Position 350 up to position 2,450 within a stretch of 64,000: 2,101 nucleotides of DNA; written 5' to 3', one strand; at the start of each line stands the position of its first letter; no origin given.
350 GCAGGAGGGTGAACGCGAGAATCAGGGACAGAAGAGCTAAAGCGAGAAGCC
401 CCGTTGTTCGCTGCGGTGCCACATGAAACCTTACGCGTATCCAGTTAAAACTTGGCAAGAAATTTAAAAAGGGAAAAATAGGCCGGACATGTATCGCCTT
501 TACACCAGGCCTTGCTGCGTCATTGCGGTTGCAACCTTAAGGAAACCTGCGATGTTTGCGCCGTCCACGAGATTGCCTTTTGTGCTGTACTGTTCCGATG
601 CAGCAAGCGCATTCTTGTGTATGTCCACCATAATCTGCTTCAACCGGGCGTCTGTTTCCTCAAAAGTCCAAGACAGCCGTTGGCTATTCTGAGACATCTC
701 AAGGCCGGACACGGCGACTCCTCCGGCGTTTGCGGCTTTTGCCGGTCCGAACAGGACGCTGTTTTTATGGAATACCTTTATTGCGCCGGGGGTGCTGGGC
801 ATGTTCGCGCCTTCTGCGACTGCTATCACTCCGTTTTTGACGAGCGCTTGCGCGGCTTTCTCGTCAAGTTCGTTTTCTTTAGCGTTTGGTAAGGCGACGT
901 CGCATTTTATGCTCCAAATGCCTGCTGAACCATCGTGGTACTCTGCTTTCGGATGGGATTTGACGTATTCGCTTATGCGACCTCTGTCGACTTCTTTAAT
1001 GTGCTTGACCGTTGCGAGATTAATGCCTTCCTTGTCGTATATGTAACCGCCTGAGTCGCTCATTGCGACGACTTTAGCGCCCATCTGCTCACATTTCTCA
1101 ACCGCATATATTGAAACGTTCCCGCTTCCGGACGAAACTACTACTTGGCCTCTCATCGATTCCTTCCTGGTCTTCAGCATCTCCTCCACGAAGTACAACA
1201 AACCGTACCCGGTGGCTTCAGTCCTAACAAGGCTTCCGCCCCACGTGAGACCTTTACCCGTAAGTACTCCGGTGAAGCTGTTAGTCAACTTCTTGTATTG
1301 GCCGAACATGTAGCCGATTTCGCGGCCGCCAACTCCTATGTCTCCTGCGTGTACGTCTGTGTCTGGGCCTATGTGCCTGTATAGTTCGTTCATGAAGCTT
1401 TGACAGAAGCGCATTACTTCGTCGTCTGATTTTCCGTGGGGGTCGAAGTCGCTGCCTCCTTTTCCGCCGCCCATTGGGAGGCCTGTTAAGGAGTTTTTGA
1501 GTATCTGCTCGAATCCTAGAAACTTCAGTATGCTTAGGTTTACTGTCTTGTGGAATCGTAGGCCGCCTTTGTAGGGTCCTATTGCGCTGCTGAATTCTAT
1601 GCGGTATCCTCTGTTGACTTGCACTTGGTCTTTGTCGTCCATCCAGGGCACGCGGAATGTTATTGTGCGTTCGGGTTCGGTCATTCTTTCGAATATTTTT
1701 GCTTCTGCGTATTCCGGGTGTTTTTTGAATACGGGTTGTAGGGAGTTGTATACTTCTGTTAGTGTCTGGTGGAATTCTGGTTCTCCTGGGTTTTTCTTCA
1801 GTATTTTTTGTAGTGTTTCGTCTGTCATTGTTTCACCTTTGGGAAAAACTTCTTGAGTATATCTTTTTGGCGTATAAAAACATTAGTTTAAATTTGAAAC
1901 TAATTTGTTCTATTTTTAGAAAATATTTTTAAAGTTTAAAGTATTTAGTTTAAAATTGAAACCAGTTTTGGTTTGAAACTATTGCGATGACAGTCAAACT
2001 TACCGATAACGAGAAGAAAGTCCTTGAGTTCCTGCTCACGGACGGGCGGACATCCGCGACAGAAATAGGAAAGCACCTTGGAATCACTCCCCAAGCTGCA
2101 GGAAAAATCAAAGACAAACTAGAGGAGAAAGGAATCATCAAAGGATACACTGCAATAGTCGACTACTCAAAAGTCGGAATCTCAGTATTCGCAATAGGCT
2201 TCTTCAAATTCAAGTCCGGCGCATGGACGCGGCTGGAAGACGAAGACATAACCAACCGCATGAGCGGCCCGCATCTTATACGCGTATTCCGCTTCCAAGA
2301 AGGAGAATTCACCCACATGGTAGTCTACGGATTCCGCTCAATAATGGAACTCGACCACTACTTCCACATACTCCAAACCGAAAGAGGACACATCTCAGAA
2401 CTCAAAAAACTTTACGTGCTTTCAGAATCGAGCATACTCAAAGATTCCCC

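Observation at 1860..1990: Triplicated GTTT-N6-GAAAC palindromes between divergent gdhA and lrp: probable Lrp operator array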

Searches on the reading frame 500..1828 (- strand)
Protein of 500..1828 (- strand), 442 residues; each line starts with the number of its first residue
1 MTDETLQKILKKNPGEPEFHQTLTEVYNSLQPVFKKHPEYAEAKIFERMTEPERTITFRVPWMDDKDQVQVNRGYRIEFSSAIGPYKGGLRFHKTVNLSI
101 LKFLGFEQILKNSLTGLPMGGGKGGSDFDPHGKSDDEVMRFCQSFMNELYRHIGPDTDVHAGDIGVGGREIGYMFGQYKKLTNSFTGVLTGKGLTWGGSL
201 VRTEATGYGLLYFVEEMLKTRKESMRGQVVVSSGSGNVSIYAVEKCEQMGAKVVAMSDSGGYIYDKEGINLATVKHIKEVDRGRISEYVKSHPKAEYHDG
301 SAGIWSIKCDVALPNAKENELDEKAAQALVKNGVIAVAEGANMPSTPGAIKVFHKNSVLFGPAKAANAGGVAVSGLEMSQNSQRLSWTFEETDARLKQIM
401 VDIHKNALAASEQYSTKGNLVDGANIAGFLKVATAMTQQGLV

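Call 3: search_protein_families(library=pfam, proteins=[window:500-1828:-], max_evalue=0.01)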
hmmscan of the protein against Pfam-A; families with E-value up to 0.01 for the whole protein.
window:500-1828:- (442 aa): 2 families
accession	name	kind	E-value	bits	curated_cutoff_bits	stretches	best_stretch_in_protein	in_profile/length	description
PF00208.27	ELFV_dehydrog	-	1.7e-87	293.6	23.4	1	197-440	1-241/241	Glutamate/Leucine/Phenylalanine/Valine dehydrogenase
PF02812.23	ELFV_dehydrog_N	-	3.2e-51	172.8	25.3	1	52-180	1-129/129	Glu/Leu/Phe/Val dehydrogenase, dimerisation domain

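Call 7: search_protein_families(library=ncbifam, proteins=[window:500-1828:-], max_evalue=0.01)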
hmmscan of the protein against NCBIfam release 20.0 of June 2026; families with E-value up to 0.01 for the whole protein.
window:500-1828:- (442 aa): 6 families
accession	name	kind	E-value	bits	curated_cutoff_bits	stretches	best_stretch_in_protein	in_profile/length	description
NF006929.0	PRK09414.1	equivalog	1.4e-225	749.4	536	1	3-442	8-445/445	NADP-specific glutamate dehydrogenase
NF010634.0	PRK14031.1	equivalog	1.2e-188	627.1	822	1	4-442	5-444/444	NADP-specific glutamate dehydrogenase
NF010633.0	PRK14030.1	subfamily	1.8e-182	607.4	743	1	3-442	4-445/445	glutamate dehydrogenase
NF040817.1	GdhA_Arch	equivalog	1.1e-63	215.9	750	1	44-442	26-417/419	glutamate dehydrogenase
NF041398.1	GluDhGdhB_Halo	equivalog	4e-62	210.4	620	1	42-441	21-408/410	glutamate dehydrogenase GdhB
NF004912.0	PRK06270.1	equivalog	0.0067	15.9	373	0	245-327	31-109/343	homoserine dehydrogenase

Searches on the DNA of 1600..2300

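Call 48: search_rna_families(source=window, start=1600, end=2300, threshold=evalue, max_evalue=1)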
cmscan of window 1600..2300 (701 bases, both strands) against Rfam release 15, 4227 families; matches with E-value up to 1: 1.
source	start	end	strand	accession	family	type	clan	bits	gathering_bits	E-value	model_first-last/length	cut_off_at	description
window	1862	1910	+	RF00039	DicF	Gene; antisense;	-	18.2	48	0.27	1-52/52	no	DicF RNA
